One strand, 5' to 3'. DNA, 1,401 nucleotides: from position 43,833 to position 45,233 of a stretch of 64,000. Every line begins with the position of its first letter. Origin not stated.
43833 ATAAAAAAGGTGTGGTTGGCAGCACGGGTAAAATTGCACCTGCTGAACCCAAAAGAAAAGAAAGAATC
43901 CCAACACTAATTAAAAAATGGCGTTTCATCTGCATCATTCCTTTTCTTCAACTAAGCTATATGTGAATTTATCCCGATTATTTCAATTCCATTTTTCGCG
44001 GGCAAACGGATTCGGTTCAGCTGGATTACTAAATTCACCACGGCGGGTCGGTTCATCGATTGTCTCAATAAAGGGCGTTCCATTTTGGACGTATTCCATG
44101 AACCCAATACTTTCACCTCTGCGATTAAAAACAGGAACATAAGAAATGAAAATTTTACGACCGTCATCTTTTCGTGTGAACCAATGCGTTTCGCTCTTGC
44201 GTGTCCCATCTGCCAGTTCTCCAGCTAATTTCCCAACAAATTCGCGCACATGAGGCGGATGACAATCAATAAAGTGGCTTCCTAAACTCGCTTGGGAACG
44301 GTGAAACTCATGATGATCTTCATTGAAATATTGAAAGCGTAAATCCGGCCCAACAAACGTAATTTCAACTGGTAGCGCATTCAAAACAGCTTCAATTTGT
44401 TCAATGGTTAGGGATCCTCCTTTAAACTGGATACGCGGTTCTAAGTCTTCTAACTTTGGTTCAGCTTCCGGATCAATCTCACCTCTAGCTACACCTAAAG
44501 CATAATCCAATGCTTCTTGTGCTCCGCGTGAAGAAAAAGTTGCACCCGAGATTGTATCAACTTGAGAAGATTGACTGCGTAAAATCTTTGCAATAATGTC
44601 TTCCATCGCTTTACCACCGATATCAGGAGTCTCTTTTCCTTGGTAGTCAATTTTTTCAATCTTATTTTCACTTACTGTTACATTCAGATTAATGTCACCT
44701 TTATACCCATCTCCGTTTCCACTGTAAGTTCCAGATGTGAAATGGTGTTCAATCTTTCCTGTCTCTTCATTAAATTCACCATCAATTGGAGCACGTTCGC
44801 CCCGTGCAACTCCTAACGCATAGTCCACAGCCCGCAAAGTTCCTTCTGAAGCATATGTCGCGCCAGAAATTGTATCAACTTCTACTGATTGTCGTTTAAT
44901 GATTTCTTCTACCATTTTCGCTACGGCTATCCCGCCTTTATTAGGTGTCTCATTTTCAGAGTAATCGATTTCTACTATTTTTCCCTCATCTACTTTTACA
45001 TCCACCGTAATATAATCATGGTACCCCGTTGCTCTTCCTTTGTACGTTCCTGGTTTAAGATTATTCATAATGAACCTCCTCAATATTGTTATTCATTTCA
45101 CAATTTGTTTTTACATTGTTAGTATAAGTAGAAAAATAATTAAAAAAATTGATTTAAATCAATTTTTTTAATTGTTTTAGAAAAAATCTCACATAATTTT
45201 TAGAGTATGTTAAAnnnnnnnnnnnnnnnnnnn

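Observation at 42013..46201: Apparently cytoplasmic protein-flavinylation locus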

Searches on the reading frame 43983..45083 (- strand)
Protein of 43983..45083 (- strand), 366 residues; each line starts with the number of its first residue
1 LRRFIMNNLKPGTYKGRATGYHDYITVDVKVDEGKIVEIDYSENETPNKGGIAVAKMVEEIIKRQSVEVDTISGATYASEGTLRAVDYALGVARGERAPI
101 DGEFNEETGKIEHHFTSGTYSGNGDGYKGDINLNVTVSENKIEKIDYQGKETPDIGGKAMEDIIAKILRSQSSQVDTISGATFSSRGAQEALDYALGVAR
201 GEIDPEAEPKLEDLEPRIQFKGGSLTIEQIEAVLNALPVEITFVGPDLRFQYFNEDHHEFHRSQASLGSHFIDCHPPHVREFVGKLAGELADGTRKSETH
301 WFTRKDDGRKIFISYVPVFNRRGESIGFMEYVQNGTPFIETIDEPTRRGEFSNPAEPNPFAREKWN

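Call 3: search_protein_families(library=pfam, proteins=[window:43983-45083:-], max_evalue=0.01)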
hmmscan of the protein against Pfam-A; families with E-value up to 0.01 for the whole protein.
window:43983-45083:- (366 aa): 3 families
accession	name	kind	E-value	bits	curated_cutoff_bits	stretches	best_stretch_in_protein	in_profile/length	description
PF04205.19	FMN_bind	-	1.6e-28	99.6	22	2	126-196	1-76/77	FMN-binding domain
PF13596.12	PAS_10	-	3.1e-14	54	22.1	1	231-334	2-104/106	PAS domain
PF08448.16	PAS_4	-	2.7e-06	28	23.1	1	234-333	1-103/110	PAS fold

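Call 4: search_protein_families(library=ncbifam, proteins=[window:43983-45083:-], max_evalue=0.01)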
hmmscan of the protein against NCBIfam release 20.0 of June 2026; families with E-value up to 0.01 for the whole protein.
window:43983-45083:- (366 aa): 8 families
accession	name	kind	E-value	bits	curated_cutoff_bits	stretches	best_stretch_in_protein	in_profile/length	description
NF045876.1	RnfG_DVU2794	exception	8.2e-10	38.5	205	1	122-196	89-176/190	RnfABCDGE type electron transport complex subunit G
NF003747.0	PRK05346.1-2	equivalog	1.3e-08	34.5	336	2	147-198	189-241/260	Na(+)-translocating NADH-quinone reductase subunit C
NF003749.0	PRK05346.1-5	equivalog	2.5e-08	33.6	255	1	144-197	190-243/261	Na(+)-translocating NADH-quinone reductase subunit C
NF003746.0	PRK05346.1-1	equivalog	1.4e-06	27.6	337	1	143-197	190-245/264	Na(+)-translocating NADH-quinone reductase subunit C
TIGR01938.1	nqrC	equivalog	3.1e-06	27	144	1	167-197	213-243/251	NADH:ubiquinone reductase (Na(+)-transporting) subunit C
TIGR01947.1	rnfG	subfamily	5.7e-06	26.5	102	0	123-196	89-182/187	RnfABCDGE type electron transport complex subunit G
NF003748.0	PRK05346.1-4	equivalog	1.5e-05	24.6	455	0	143-197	193-248/265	Na(+)-translocating NADH-quinone reductase subunit C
NF041840.1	rnfG_Methano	equivalog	0.002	17.7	230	0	151-195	126-180/189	Rnf electron transport complex subunit RnfG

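Call 12: find_related_loci(query=window:43983-45068:-, collection=genome_contigs, flank=6000)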
Query window:43983-45068:- (361 aa) in genome_contigs; peptide patterns used: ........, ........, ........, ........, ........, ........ (x = any residue, [..] = any of these).
576 stretches matched a pattern; 3 encode a relative of the query (tblastn E <= 1e-3); 3 distinct loci.
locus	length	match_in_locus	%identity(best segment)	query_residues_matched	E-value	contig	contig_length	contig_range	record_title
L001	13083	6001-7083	89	1-361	0e+0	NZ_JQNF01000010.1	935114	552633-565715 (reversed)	Carnobacterium jeotgali MS3 BP18DRAFT_scf7180000000060_quiver.7_C, whole genome shotgun sequence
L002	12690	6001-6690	28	106-331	2e-16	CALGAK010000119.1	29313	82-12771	MAG TPA_asm: uncultured Bacteroidetes bacterium isolate SRR7299214_bin.73_CONCOCT_v1.1_MAG genome assembly, contig: ERZ7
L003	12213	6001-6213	48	113-182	2e-11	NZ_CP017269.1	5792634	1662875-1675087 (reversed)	Geosporobacter ferrireducens strain IRF9 chromosome, complete genome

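Call 14: find_homologous_proteins(query=window:43983-45068:-, max_evalue=0.00001)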
Query window:43983-45068:- (361 aa): 406 proteins with E <= 0.00001 among 8000 candidates; the best 120 are listed.
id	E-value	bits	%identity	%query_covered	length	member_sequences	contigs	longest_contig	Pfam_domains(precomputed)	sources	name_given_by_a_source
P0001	9.6e-226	767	92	100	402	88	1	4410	PF13596.13,PF04205.20,PF08448.17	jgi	-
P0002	1.6e-215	733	88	100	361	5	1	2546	PF13596.13,PF04205.20,PF08448.17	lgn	-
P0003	9.1e-215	731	88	100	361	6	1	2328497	PF13596.13,PF04205.20,PF08448.17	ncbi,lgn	ncbi:FMN-binding protein [Carnobacterium jeotgali]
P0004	1.2e-202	691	83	99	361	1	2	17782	PF13596.13,PF04205.20,PF08448.17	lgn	-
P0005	7.5e-190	649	76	100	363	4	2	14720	PF13596.13,PF04205.20,PF08448.17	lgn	-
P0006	1.9e-187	641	76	100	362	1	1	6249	PF13596.13,PF04205.20,PF08448.17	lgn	-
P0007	9.2e-175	599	72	100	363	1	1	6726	PF13596.13,PF04205.20,PF08448.17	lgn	-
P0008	7.2e-80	287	39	96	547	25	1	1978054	PF13596.13,PF04205.20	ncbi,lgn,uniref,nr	ncbi:FMN-binding protein [Aerococcus tenax]|uniref:FMN-binding protein n=1 Tax=Aerococcus tenax TaxI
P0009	5.1e-48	182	33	54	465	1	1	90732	PF04205.20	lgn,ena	-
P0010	1.3e-46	178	36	55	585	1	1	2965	PF04205.20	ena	-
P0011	7.4e-44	168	36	55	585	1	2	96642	PF04205.20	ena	-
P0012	1.4e-43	168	36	55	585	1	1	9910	PF04205.20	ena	-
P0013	1.7e-43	167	36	55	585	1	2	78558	PF04205.20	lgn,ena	-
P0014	6.9e-43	165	35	59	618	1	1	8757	PF14639.12,PF04205.20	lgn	-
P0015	1.3e-42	164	37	51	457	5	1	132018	PF04205.20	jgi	-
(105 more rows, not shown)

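Call 15: find_encoding_contigs(protein=P0008, flank=8000, max_places=3)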
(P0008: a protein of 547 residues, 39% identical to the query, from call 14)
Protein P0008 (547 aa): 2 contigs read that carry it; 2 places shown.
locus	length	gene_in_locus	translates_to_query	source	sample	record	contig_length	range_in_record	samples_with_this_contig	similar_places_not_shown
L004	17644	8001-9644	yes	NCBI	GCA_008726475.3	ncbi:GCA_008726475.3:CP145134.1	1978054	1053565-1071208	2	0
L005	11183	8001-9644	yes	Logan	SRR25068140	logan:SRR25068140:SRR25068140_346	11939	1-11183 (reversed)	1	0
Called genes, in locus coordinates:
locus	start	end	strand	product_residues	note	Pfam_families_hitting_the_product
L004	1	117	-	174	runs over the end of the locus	PF02293:AmiS_UreI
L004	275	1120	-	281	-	PF00459:Inositol_P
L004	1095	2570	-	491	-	PF00128:Alpha-amylase, PF02324:Glyco_hydro_70 (faint)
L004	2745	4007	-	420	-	-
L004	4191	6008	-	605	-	PF04205:FMN_bind, PF01946:Thi4 (weak), PF00890:FAD_binding_2, PF01266:DAO, PF03486:HI0933_like (weak), PF07992:Pyr_redox_2 (weak), PF12831:FAD_oxidored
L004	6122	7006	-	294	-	PF00924:MS_channel_2nd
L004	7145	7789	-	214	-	PF00440:TetR_N, PF14278:TetR_C_8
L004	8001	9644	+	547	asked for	PF04205:FMN_bind, PF13596:PAS_10 (weak)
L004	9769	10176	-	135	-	PF00075:RNase_H, PF13456:RVT_3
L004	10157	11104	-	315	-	-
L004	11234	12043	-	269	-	PF03255:ACCA, PF01039:Carboxyl_trans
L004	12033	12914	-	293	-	PF01039:Carboxyl_trans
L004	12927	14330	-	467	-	PF00289:Biotin_carb_N, PF02786:CPSase_L_D2, PF02222:ATP-grasp, PF07478:Dala_Dala_lig_C, PF02785:Biotin_carb_C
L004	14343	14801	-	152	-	PF22817:ApeP-like, PF07977:FabA, PF22818:ApeI-like, PF03061:4HBT (weak)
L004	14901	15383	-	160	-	PF25984:BSH_YknX (faint), PF13375:RnfC_N (weak), PF00364:Biotin_lipoyl, PF25917:BSH_RND (weak)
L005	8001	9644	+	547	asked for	PF04205:FMN_bind, PF13596:PAS_10 (weak)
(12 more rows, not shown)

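Call 16: find_encoding_contigs(protein=P0005, flank=8000, max_places=3)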
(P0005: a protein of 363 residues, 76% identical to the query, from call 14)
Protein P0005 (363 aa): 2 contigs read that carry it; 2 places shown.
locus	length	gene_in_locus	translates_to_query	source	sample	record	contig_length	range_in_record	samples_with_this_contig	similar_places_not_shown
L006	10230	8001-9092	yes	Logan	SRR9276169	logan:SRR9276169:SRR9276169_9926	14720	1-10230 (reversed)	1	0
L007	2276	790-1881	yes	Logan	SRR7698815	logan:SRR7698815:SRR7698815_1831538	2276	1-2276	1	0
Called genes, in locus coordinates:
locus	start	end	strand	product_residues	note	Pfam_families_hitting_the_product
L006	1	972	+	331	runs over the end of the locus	PF01032:FecCD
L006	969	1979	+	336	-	PF01032:FecCD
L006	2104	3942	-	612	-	PF00664:ABC_membrane, PF00005:ABC_tran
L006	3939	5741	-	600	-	PF00664:ABC_membrane, PF02463:SMC_N (weak), PF00005:ABC_tran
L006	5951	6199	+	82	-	-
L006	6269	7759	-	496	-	PF00724:Oxidored_FMN, PF04205:FMN_bind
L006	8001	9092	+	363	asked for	PF04205:FMN_bind, PF13596:PAS_10, PF08448:PAS_4 (weak)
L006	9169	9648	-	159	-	PF00383:dCMP_cyt_deam_1, PF14437:MafB19-deam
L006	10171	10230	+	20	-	?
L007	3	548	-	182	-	?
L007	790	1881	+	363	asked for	PF04205:FMN_bind, PF13596:PAS_10, PF08448:PAS_4 (weak)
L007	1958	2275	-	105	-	?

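Call 57: predict_structure(alignment_id=A2)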
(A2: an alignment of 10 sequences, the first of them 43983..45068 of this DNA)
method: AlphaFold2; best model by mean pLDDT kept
length: 361 residues; sequences in the alignment: 10
mean_pLDDT: 56.7   pTM: 0.44
mean pLDDT of the five models: 56.7, 55.5, 52.6, 46.2, 44.5
residues with pLDDT >= 90: 13; 70-90: 101; 50-70: 82; < 50: 165
segments of 3 or more residues with pLDDT < 50: 40-45, 97-105, 203-271, 273-275, 292-308, 311-361
pLDDT, mean of each block of 10 residues (from residue 1): 77 63 87 76 55 85 63 69 81 55 53 82 71 86 66 73 75 58 75 76 42 35 44 34 29 26 33 51 50 46 46 42 43 30 32 37 31
secondary structure, 60 per line:
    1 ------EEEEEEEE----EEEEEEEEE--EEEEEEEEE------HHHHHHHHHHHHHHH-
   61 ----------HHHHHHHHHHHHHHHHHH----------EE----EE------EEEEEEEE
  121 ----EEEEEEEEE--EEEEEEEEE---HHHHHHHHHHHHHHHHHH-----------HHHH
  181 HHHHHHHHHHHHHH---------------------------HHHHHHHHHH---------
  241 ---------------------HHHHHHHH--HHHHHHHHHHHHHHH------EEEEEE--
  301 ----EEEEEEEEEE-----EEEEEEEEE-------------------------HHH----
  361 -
elements in order: E7-14 E19-27 E30-38 H45-59 H71-88 E113-120 E125-133 E136-144 H148-165 H177-194 H222-231 H262-269 H272-286 E293-298 E305-314 E320-328

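Call 61: find_related_loci(query=A2, collection=genome_contigs, flank=7000)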
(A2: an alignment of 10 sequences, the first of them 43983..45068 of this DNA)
Query A2 (361 aa) in genome_contigs; peptide patterns used: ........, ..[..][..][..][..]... (x = any residue, [..] = any of these).
39 stretches matched a pattern; 4 encode a relative of the query (tblastn E <= 1e-3); 4 distinct loci.
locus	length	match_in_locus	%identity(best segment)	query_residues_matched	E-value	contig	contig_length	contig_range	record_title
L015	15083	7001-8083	89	1-361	0e+0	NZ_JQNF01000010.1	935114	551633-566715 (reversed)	Carnobacterium jeotgali MS3 BP18DRAFT_scf7180000000060_quiver.7_C, whole genome shotgun sequence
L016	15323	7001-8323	38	1-358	3e-71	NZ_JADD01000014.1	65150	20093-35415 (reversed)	Hutsoniella sourekii ATCC 700629 T408DRAFT_scaffold00011.11_C, whole genome shotgun sequence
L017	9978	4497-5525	38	1-358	6e-70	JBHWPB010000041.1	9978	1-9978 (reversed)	MAG: Carnobacteriaceae bacterium isolate MAG_SW_CA_137 k141_3768764, whole genome shotgun sequence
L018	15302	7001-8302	39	1-353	2e-69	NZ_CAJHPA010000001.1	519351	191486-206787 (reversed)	Aerococcus sp. Group 2 strain Au-44-B14, whole genome shotgun sequence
